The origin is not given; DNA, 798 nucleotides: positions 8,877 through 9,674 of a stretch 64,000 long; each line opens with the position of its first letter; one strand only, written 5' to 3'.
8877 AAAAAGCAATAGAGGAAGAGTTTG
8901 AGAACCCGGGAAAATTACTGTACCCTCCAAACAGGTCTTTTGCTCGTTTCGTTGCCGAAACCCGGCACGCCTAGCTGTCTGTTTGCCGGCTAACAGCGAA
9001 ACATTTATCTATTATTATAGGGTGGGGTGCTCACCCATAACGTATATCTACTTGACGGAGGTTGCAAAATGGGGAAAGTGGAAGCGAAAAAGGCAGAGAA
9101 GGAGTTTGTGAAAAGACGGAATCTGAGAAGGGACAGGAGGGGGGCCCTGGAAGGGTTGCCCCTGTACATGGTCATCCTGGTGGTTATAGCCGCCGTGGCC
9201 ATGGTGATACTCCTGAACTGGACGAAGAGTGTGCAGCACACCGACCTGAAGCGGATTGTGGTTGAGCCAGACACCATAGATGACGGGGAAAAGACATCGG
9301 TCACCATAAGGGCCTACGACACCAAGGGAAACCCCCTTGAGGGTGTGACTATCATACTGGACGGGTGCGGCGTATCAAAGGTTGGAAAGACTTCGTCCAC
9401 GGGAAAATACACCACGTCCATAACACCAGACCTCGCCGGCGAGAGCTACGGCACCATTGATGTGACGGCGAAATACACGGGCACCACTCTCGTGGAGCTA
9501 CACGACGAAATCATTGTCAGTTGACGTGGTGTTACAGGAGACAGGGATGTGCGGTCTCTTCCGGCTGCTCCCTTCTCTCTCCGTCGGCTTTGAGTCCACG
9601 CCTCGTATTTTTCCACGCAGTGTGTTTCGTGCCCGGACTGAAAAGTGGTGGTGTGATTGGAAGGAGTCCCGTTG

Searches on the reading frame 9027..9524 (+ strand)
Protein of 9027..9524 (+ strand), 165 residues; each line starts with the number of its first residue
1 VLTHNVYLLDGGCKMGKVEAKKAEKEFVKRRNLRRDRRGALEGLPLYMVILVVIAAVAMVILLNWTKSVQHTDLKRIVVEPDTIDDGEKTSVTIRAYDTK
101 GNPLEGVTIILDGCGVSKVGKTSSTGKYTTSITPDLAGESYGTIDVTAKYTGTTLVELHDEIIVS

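Call 53: search_protein_families(library=pfam, proteins=[window:9027-9524:+], max_evalue=0.001)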
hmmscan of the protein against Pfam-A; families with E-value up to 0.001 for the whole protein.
window:9027-9524:+ (165 aa): 3 families
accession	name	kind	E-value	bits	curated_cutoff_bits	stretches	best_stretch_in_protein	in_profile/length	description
PF02369.22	Big_1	-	7.1e-07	29.7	34.9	1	84-152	13-82/93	Bacterial Ig-like domain (group 1)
PF09134.16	Invasin_D3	-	3.9e-06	27.7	33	1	76-154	6-86/98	Invasin, domain 3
PF16640.11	Big_3_5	-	0.0002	22.3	35.5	1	79-154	3-73/88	Bacterial Ig-like domain (group 3)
